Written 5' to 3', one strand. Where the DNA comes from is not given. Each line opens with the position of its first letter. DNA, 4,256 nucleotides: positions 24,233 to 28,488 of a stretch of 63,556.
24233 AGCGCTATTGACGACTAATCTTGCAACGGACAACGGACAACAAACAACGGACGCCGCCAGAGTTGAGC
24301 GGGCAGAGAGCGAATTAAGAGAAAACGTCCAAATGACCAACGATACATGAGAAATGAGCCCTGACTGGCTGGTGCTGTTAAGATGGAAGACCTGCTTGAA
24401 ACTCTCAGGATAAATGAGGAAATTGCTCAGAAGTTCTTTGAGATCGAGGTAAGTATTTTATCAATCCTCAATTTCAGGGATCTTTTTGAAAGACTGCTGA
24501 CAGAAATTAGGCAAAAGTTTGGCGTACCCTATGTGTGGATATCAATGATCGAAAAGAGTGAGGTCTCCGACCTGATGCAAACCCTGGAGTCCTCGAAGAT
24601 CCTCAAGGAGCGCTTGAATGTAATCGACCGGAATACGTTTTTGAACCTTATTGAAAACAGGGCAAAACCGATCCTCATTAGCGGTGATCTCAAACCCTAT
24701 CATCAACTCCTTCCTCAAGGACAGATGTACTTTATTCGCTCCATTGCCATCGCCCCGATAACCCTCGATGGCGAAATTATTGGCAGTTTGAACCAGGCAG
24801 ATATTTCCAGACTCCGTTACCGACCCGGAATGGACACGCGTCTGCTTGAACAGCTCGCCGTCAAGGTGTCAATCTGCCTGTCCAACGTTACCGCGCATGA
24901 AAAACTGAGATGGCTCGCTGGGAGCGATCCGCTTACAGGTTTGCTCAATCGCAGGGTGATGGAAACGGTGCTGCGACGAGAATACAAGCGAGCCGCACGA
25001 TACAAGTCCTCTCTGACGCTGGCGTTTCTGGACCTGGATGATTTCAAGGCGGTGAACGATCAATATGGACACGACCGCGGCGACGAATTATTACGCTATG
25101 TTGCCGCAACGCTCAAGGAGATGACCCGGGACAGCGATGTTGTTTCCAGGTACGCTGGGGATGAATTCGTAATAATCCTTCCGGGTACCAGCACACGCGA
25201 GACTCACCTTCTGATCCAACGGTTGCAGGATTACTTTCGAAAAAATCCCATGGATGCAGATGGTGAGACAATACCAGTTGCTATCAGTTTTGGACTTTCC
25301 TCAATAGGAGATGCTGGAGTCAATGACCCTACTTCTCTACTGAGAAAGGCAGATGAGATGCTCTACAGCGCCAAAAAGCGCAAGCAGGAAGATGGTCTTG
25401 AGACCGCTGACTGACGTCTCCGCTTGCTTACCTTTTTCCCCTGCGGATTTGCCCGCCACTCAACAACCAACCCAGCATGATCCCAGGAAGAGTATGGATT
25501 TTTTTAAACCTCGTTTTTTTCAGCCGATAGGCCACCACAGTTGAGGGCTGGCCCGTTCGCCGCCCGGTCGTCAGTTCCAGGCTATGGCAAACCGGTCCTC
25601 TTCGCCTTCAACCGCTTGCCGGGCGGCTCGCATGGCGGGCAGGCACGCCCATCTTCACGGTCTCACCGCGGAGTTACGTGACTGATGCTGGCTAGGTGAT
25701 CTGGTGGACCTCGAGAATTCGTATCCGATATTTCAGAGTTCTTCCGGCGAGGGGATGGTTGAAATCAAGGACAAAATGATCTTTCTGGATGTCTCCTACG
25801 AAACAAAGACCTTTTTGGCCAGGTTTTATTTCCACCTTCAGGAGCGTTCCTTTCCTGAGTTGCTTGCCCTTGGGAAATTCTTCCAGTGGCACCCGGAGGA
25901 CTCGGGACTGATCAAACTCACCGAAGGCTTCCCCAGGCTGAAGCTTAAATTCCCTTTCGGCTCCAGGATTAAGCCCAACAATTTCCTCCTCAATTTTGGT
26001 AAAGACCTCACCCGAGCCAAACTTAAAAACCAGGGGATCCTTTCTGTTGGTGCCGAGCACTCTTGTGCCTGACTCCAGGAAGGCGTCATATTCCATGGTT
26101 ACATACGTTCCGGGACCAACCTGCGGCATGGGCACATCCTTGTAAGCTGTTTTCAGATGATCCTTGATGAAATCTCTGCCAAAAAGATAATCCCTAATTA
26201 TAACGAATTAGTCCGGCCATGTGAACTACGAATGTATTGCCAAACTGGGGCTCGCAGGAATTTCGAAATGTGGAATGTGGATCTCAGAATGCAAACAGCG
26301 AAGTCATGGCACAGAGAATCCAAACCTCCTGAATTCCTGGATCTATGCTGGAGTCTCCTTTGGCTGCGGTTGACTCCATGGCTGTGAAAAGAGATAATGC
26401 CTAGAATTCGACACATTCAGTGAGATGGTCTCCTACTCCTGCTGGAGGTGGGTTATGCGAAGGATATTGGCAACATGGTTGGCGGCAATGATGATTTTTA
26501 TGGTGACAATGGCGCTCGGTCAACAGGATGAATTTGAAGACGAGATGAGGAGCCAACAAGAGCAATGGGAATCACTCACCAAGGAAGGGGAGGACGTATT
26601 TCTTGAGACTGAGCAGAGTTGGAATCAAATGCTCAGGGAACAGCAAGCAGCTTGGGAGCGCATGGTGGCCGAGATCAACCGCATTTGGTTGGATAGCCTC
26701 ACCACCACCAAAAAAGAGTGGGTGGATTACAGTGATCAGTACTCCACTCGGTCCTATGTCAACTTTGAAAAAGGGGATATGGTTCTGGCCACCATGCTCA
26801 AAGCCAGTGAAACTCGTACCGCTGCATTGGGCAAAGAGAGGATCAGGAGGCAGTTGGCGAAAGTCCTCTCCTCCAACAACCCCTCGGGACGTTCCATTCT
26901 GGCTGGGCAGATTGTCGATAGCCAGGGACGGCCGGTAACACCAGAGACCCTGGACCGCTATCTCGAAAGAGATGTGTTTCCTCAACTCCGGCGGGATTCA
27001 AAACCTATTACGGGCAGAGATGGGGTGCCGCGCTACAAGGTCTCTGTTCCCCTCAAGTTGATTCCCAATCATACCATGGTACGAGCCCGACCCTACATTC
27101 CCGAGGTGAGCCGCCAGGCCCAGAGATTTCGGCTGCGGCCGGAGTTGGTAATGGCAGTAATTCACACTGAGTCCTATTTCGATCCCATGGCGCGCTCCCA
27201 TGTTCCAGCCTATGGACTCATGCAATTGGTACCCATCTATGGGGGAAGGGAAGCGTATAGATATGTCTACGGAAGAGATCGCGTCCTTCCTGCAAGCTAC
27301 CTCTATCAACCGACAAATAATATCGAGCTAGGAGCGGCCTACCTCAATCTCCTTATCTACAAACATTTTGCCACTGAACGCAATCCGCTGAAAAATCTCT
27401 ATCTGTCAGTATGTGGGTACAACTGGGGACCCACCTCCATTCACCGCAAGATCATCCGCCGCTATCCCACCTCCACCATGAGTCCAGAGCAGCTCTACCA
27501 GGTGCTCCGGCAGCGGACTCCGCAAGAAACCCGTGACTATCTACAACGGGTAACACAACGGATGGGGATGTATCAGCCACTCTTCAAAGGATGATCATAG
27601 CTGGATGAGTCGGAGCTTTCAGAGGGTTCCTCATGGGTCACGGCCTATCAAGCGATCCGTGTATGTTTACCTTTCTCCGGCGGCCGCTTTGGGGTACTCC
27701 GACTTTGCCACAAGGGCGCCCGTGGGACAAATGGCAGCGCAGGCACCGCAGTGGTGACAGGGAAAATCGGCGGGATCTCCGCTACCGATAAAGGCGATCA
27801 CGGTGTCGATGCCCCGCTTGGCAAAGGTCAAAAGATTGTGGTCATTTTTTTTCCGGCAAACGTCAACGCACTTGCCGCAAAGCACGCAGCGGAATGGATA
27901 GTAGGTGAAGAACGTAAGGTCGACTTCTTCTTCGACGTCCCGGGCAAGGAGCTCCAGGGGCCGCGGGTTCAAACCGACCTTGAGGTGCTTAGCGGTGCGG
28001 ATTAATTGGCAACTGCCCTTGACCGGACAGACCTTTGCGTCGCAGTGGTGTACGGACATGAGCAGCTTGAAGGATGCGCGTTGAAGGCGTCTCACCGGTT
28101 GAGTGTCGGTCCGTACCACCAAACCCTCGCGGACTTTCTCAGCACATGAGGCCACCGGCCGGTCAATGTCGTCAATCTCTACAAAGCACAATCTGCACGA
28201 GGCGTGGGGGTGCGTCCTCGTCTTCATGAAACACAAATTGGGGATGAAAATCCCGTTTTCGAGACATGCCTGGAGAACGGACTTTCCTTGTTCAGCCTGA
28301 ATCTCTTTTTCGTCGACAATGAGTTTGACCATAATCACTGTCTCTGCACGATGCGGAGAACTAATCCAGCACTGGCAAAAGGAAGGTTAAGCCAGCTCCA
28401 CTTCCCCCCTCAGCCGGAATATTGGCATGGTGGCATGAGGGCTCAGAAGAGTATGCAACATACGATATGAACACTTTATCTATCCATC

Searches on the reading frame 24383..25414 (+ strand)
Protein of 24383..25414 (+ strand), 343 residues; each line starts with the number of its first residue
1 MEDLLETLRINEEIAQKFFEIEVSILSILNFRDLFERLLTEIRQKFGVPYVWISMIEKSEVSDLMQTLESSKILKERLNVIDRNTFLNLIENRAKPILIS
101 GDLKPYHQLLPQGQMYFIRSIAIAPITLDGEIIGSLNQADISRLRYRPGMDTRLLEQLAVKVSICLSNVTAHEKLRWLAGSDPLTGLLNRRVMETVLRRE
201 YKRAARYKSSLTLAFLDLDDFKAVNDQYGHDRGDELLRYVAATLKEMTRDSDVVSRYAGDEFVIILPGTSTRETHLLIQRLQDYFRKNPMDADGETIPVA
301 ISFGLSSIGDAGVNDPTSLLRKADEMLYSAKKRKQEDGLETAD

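Call 58: search_protein_families(library=pfam, proteins=[window:24383-25414:+], max_evalue=0.0001)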
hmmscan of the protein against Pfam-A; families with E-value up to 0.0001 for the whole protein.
window:24383-25414:+ (343 aa): 4 families
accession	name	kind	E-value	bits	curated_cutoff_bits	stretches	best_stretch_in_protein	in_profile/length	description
PF00990.26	GGDEF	-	3e-43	147.8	23.8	1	181-335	3-159/161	Diguanylate cyclase, GGDEF domain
PF01590.32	GAF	-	8.4e-07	30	22.4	1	32-165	3-132/133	GAF domain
PF04340.18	DUF484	-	3e-05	24.3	24.2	0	2-160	64-208/219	Protein of unknown function, DUF484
PF13185.12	GAF_2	-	3.3e-05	24.6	28.6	1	30-166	3-135/136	GAF domain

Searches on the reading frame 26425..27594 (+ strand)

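Call 58: search_protein_families(library=pfam, proteins=[window:26425-27594:+], max_evalue=0.0001)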
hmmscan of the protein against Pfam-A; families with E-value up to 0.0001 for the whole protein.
window:26425-27594:+ (389 aa): 3 families
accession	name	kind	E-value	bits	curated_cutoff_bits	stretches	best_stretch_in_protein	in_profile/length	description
PF01464.25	SLT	-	1.7e-18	66.7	21.3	1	230-346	5-108/117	Transglycosylase SLT domain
PF11873.13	Mltc_N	-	4e-09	36.9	22.6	1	75-174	10-118/161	Membrane-bound lytic murein transglycosylase C, N-terminal domain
PF19489.4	SLT_4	-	9.4e-05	22.5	27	0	223-283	33-91/184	Transglycosylase SLT domain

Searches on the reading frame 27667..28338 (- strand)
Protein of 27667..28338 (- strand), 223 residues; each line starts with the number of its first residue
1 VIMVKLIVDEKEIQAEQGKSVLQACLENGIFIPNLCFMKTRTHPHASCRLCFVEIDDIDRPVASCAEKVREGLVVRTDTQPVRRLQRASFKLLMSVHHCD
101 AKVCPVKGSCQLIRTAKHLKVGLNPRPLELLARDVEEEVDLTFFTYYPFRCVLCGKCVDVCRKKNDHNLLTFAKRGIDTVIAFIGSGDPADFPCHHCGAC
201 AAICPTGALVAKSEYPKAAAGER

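Call 58: search_protein_families(library=pfam, proteins=[window:27667-28338:-], max_evalue=0.0001)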
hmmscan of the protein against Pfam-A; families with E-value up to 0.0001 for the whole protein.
window:27667-28338:- (223 aa): 5 families
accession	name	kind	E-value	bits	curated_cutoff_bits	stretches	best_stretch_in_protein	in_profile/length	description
PF13510.11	Fer2_4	-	8.5e-18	64.6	22.8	1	3-79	3-81/82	2Fe-2S iron-sulfur cluster binding domain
PF12838.12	Fer4_7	-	7.1e-09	36.4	27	1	150-208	1-52/52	4Fe-4S dicluster domain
PF13187.11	Fer4_9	-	5.4e-06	26.8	27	0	192-208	35-51/52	4Fe-4S dicluster domain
PF00037.32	Fer4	-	9.4e-06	25.7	21.1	0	194-209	8-23/24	4Fe-4S binding domain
PF13183.11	Fer4_8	-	4.3e-05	24.4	27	0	194-208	5-19/68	4Fe-4S dicluster domain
